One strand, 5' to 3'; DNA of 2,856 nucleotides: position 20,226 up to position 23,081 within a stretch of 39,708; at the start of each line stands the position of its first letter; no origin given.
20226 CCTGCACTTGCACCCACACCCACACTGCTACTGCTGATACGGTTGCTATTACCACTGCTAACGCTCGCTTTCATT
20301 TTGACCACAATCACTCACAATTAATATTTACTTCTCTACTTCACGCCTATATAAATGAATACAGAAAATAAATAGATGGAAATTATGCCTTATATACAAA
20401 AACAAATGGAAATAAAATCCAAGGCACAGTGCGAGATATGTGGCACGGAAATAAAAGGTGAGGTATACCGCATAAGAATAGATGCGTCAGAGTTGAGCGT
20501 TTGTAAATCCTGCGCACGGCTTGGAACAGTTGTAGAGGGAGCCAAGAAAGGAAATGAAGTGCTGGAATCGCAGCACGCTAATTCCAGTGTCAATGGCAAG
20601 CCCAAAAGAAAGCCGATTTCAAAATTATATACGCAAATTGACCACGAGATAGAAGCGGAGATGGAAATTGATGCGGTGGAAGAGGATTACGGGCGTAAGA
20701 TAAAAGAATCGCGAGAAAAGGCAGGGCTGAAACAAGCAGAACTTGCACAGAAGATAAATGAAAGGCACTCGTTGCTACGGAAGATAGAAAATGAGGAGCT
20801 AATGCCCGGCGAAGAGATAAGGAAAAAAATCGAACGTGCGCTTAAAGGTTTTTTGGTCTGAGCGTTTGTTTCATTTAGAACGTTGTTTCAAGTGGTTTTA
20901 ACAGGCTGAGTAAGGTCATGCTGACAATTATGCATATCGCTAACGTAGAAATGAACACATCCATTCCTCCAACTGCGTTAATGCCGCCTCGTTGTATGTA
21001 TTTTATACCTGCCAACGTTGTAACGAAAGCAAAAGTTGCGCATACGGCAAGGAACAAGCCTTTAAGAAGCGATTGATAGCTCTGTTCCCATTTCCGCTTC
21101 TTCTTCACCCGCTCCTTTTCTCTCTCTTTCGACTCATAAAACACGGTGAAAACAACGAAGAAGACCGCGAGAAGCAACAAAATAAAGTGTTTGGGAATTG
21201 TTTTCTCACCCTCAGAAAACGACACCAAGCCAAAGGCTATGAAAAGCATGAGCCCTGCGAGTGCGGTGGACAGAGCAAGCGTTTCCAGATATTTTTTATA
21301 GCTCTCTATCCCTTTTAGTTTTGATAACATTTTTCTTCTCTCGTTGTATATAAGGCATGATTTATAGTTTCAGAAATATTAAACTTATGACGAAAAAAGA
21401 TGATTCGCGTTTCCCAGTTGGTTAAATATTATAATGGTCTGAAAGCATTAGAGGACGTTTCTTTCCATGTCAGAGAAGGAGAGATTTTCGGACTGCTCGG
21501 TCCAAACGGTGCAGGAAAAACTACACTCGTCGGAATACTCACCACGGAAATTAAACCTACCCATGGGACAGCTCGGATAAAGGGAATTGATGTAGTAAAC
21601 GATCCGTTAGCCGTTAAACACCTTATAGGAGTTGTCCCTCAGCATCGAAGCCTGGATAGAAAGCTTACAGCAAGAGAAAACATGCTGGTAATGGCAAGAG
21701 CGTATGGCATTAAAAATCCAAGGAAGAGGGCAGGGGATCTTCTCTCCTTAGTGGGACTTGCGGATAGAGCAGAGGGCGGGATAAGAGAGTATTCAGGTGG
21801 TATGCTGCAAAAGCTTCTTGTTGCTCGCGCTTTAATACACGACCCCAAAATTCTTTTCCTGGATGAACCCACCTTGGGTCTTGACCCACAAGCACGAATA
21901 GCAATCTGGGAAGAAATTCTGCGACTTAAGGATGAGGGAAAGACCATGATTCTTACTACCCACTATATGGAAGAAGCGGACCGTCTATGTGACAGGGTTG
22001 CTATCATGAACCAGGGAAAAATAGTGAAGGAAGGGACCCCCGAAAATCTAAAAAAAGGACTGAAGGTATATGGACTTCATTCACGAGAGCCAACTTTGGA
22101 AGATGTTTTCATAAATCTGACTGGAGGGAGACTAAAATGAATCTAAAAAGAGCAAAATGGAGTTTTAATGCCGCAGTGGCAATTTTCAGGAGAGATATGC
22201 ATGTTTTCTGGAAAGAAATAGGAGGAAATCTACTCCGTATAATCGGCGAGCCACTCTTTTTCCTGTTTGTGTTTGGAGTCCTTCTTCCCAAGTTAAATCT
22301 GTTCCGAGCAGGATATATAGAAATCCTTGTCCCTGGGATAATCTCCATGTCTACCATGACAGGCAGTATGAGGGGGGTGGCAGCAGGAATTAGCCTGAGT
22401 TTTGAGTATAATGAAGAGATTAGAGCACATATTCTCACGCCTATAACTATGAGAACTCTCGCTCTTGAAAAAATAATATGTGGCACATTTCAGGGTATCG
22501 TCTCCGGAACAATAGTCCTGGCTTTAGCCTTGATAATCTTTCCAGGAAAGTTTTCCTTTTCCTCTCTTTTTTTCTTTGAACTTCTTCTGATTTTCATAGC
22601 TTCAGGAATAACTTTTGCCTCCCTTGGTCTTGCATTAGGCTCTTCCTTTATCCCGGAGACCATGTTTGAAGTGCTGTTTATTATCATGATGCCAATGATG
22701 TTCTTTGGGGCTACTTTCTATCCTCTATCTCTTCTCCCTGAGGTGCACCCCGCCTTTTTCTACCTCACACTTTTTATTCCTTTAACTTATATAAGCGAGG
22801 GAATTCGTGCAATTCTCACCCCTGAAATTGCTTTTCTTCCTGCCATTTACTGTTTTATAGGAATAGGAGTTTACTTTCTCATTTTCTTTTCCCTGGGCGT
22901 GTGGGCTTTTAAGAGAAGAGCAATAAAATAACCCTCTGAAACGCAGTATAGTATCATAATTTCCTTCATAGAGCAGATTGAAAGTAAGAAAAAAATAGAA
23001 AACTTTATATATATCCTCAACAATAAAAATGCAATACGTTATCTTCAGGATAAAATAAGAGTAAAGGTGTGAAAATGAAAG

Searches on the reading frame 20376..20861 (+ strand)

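Call 43: search_protein_families(library=pfam, proteins=[window:20376-20861:+], max_evalue=0.001)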
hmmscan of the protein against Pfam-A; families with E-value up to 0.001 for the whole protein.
window:20376-20861:+ (161 aa): 3 families
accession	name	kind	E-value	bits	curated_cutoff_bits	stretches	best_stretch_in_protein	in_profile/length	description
PF01381.28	HTH_3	-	1.4e-07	31.9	23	1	109-157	1-49/55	Helix-turn-helix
PF24250.1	HVO_2718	-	8.5e-05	22.8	30.3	1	18-138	17-145/173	Transcription regulator HVO_2718-like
PF13560.12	HTH_31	-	0.00018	22.2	27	1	105-147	2-45/64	Helix-turn-helix domain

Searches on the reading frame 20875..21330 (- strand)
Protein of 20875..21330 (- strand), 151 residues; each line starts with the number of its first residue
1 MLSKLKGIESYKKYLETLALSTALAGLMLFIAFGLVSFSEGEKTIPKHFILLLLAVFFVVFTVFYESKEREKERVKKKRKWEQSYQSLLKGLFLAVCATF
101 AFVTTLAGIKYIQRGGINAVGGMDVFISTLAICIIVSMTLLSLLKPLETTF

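Call 43: search_protein_families(library=pfam, proteins=[window:20875-21330:-], max_evalue=0.001)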
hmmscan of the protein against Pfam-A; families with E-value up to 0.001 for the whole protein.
window:20875-21330:- (151 aa): 1 family
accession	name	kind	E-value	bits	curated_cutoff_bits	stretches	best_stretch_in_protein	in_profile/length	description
PF12725.13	DUF3810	-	0.00019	21.4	28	1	31-113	15-85/311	Protein of unknown function (DUF3810)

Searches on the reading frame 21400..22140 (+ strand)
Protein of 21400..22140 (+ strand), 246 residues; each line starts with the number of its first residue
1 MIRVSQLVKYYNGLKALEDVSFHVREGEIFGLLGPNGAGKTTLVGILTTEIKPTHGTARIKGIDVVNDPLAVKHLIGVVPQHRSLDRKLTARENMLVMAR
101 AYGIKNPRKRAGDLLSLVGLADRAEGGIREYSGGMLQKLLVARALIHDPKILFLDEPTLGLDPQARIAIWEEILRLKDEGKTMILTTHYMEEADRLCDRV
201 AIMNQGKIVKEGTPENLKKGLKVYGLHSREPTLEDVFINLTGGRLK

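Call 5: search_protein_families(library=ncbifam, proteins=[window:21400-22140:+], max_evalue=0.001)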
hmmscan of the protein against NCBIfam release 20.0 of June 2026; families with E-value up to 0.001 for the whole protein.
window:21400-22140:+ (246 aa): 188 families (the best 25 are shown)
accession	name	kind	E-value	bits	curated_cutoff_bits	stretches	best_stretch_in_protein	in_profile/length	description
TIGR01188.1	drrA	subfamily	4.4e-91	305.3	312.45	1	9-220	1-214/302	daunorubicin resistance ABC transporter, ATP-binding protein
NF010059.0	PRK13536.1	equivalog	1.5e-63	214.7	549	1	2-217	44-261/342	nodulation factor ABC transporter ATP-binding protein NodI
NF010060.0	PRK13537.1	equivalog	3.6e-63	213.3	521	1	2-217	16-233/314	nodulation factor ABC transporter ATP-binding protein NodI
TIGR01288.1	nodI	equivalog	8.8e-59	199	424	1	4-217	7-222/303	nodulation factor ABC transporter ATP-binding protein NodI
TIGR03522.1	GldA_ABC_ATP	equivalog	4.6e-58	197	402.6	1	2-218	3-220/301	gliding motility-associated ABC transporter ATP-binding subunit GldA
TIGR03864.1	PQQ_ABC_ATP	hypoth_equivalog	4.7e-54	183.3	302.25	1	2-225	2-227/236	ABC transporter, ATP-binding subunit, PQQ-dependent alcohol dehydrogenase system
NF033858.1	ABC2_perm_RbbA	equivalog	1.6e-52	178.6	1050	1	2-239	267-499/909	ribosome-associated ATPase/putative transporter RbbA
TIGR04406.1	LPS_export_lptB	equivalog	9.5e-42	142.9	240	1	2-219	2-224/239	LPS export ABC transporter ATP-binding protein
TIGR01186.1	proV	subfamily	1e-40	140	326.6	1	15-217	7-217/363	betaine/proline/choline family ABC transporter ATP-binding protein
TIGR03740.1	galliderm_ABC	subfamily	1.3e-40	139.4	309.75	1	3-213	2-207/223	lantibiotic protection ABC transporter ATP-binding subunit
TIGR01257.1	rim_protein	equivalog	2.3e-40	137.5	4012.85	1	4-220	931-1150/2272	rim ABC transporter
TIGR03265.1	PhnT2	equivalog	3.5e-40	138.3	457.7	1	2-217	5-222/353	putative 2-aminoethylphosphonate ABC transporter ATP-binding protein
NF047930.1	ABC_ATP_B6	equivalog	1.5e-38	132.7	670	1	2-219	3-225/510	putative B6 ABC transporter ATP-binding protein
TIGR00968.1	3a0106s01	subfamily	3.3e-38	131.6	342.75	1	2-218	1-219/237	sulfate ABC transporter ATP-binding protein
TIGR04521.1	ECF_ATPase_2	equivalog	7.9e-38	130.1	330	1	14-220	18-236/279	energy-coupling factor transporter ATPase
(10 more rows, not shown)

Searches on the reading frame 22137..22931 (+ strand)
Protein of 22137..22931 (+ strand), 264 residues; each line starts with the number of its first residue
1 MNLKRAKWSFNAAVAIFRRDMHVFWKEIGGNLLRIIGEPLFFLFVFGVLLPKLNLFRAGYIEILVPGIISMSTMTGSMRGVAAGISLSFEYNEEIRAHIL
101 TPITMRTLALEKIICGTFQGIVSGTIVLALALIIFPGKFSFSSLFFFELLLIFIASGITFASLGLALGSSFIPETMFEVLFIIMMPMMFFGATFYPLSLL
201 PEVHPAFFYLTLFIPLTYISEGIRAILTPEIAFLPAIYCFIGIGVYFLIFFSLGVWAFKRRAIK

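Call 5: search_protein_families(library=ncbifam, proteins=[window:22137-22931:+], max_evalue=0.001)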
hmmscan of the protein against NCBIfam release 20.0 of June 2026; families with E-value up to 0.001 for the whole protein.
window:22137-22931:+ (264 aa): 2 families
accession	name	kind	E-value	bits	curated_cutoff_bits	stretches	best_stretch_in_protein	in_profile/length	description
NF011648.0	PRK15066.1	subfamily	3.5e-10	39.9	225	1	11-253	8-244/257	ABC transporter permease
TIGR01291.1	nodJ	subfamily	8.3e-09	35.4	206.65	1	13-230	7-220/253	ABC-2 type transporter, NodJ family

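Call 43: search_protein_families(library=pfam, proteins=[window:22137-22931:+], max_evalue=0.001)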
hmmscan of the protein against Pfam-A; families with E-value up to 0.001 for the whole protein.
window:22137-22931:+ (264 aa): 2 families
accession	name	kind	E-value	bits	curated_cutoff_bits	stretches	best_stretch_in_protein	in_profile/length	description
PF01061.29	ABC2_membrane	-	2.9e-13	50.3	26.9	1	14-227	4-210/211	ABC-2 type transporter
PF12698.13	ABC2_membrane_3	-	1.8e-07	31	31.6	1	58-251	158-346/347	ABC-2 family transporter protein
